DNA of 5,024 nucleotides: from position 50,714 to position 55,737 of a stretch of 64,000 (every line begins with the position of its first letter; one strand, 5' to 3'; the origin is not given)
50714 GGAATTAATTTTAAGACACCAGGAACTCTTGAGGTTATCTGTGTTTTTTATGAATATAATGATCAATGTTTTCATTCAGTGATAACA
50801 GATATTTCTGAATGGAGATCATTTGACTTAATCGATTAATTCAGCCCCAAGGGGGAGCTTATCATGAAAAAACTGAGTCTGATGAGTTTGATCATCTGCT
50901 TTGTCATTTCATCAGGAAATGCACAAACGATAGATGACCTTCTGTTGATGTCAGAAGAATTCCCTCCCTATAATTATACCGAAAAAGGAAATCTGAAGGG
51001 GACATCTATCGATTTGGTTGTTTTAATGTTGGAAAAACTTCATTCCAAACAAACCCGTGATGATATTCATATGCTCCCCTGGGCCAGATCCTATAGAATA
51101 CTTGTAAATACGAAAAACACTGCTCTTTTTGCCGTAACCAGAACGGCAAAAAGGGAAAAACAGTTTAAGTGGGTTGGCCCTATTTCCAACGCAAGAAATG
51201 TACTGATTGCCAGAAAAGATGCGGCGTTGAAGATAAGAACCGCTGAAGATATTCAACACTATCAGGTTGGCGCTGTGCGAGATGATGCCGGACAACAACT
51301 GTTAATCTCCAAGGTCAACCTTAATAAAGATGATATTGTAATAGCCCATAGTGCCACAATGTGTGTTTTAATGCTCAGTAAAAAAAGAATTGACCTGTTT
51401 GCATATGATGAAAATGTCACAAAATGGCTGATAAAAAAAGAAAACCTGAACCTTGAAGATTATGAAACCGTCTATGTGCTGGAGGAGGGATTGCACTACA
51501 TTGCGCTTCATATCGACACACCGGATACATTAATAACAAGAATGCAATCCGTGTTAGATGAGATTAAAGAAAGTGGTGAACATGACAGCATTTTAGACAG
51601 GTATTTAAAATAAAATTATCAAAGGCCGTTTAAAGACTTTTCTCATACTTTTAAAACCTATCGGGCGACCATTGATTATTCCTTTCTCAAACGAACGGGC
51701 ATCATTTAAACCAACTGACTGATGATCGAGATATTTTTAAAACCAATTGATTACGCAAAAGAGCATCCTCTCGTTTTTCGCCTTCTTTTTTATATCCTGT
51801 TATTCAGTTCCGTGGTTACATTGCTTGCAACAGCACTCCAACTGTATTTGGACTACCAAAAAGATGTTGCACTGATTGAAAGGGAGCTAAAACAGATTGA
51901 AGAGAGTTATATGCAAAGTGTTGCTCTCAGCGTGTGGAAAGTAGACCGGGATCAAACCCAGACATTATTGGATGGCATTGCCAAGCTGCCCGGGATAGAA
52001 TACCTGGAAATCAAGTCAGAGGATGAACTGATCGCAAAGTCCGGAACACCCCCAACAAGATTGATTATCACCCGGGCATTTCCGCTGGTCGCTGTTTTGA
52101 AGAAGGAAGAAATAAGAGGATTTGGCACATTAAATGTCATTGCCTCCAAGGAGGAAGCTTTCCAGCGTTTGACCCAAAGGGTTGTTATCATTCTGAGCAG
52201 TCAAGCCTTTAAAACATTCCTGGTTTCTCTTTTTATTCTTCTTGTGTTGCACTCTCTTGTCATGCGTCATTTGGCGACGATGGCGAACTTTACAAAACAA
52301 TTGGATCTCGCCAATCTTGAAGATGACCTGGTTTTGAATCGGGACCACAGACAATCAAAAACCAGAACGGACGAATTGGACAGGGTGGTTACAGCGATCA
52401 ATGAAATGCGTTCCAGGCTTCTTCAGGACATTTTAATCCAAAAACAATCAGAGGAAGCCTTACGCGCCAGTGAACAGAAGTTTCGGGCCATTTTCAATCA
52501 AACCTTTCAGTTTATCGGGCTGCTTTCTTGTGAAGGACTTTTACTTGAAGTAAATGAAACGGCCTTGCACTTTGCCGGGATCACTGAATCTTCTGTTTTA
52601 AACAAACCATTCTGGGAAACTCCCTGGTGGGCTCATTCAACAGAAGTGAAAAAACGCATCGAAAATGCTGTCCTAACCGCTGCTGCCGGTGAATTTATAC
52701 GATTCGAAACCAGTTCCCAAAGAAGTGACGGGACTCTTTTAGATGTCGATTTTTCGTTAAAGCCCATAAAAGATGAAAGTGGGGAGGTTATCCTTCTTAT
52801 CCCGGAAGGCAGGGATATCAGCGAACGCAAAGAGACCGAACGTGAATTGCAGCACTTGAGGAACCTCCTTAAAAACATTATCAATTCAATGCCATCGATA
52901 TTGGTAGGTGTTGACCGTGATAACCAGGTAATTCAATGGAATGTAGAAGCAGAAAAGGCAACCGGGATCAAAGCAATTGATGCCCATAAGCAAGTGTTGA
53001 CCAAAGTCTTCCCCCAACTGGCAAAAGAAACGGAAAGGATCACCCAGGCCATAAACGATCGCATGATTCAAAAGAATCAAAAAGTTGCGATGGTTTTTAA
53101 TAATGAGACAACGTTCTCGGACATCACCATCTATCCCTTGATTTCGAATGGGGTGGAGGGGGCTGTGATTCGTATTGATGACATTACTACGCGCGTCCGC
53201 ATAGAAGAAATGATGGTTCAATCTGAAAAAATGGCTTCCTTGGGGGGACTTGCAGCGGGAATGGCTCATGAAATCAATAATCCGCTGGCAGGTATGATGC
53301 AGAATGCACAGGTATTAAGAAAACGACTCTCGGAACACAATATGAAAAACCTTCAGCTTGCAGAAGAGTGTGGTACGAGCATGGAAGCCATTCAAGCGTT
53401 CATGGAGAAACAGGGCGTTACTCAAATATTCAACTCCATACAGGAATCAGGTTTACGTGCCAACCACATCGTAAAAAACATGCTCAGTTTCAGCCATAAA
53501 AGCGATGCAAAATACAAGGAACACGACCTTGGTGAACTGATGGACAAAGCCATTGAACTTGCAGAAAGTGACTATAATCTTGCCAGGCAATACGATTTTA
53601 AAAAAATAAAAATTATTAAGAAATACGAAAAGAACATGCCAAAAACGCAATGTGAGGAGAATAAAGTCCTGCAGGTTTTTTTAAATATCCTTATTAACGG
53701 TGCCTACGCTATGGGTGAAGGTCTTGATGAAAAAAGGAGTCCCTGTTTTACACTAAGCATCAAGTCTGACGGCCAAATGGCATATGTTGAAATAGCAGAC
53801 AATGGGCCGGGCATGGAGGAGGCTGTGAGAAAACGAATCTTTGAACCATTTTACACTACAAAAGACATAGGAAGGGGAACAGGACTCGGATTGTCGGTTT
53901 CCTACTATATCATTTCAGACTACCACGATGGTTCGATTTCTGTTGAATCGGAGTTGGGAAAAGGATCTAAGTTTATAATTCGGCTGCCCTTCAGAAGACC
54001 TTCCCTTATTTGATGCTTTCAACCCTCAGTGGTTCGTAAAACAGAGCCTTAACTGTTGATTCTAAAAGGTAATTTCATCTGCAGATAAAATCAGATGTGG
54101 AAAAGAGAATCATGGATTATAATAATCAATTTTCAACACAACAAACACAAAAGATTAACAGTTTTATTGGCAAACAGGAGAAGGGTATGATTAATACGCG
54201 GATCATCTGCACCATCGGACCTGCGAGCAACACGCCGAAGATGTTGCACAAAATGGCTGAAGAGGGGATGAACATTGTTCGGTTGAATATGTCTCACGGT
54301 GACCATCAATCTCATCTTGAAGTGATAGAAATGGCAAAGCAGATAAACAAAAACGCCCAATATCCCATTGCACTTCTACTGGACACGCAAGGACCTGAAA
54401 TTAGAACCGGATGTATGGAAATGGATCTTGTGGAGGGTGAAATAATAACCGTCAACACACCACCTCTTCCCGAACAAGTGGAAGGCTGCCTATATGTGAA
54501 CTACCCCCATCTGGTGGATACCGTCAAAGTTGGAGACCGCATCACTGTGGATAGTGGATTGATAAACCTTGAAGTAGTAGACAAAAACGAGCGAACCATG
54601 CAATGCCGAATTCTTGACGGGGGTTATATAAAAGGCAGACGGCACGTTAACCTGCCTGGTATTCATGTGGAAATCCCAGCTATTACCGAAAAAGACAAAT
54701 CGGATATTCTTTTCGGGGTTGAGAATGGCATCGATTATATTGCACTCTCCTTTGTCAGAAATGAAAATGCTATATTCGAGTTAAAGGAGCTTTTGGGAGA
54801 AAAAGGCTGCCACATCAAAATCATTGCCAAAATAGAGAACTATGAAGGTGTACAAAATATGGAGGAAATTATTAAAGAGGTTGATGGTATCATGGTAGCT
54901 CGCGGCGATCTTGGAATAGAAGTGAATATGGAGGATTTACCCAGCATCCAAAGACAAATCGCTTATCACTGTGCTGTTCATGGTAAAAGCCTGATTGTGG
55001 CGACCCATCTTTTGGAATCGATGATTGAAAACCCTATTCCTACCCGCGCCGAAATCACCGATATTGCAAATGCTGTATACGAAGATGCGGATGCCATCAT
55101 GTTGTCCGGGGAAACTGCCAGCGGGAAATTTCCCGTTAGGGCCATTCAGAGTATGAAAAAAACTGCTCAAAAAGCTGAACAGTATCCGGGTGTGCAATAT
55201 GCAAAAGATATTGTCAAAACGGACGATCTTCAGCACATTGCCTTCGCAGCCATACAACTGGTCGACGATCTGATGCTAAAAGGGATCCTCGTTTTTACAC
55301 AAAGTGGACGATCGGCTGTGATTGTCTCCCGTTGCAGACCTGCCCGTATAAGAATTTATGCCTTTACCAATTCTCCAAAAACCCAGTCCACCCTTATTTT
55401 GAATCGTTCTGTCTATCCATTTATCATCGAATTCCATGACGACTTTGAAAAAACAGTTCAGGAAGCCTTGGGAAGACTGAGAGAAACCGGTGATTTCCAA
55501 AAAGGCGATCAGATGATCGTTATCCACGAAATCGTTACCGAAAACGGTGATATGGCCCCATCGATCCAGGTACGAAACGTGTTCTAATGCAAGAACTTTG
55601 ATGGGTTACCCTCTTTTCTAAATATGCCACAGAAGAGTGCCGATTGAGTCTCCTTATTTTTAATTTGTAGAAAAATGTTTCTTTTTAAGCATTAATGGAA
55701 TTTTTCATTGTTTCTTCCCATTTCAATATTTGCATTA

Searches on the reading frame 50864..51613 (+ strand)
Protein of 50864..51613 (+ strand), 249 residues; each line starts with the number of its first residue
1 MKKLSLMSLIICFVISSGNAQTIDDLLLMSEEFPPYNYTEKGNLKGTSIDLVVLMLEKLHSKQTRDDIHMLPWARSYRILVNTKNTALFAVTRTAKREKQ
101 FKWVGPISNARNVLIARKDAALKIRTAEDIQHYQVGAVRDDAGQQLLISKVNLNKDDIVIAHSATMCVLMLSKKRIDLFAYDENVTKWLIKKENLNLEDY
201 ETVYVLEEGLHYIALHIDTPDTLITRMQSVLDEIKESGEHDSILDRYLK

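Call 12: search_protein_families(library=pfam, proteins=[window:50864-51613:+], max_evalue=0.00001)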
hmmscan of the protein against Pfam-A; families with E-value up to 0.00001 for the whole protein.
window:50864-51613:+ (249 aa): 1 family
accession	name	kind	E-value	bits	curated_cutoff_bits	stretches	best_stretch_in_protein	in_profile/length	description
PF00497.25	SBP_bac_3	-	8.3e-13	48.7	26.4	1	29-248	5-130/132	Bacterial extracellular solute-binding proteins, family 3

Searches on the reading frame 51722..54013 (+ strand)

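Call 13: search_protein_families(library=pfam, proteins=[window:51722-54013:+], max_evalue=0.00001)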
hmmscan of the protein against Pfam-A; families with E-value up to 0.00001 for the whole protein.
window:51722-54013:+ (763 aa): 6 families
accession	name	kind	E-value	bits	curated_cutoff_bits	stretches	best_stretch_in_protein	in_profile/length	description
PF02518.31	HATPase_c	-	1e-20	74.7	26.4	1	646-758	3-110/111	Histidine kinase-, DNA gyrase B-, and HSP90-like ATPase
PF17149.10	CHASE5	-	6.2e-20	71.6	27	1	44-150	1-108/108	Periplasmic sensor domain found in signal transduction proteins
PF08448.16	PAS_4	-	2e-13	50.9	23.1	1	263-371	6-110/110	PAS fold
PF13426.13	PAS_9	-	6.9e-13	49.2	27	1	274-368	13-103/103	PAS domain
PF00989.32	PAS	-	5e-11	43.1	22.6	1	383-488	3-113/113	PAS fold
PF00512.31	HisKA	-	2.1e-09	37.7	26.9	1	508-557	3-53/66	His Kinase A (phospho-acceptor) domain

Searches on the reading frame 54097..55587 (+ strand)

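Call 13: search_protein_families(library=pfam, proteins=[window:54097-55587:+], max_evalue=0.00001)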
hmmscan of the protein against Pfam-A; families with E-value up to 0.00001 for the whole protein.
window:54097-55587:+ (496 aa): 2 families
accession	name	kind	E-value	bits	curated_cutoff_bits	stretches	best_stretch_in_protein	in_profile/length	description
PF00224.27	PK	-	4.5e-115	384.7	30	1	33-350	3-328/328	Pyruvate kinase, barrel domain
PF02887.21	PK_C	-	2.8e-19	69.8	28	1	380-482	2-103/114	Pyruvate kinase, alpha/beta domain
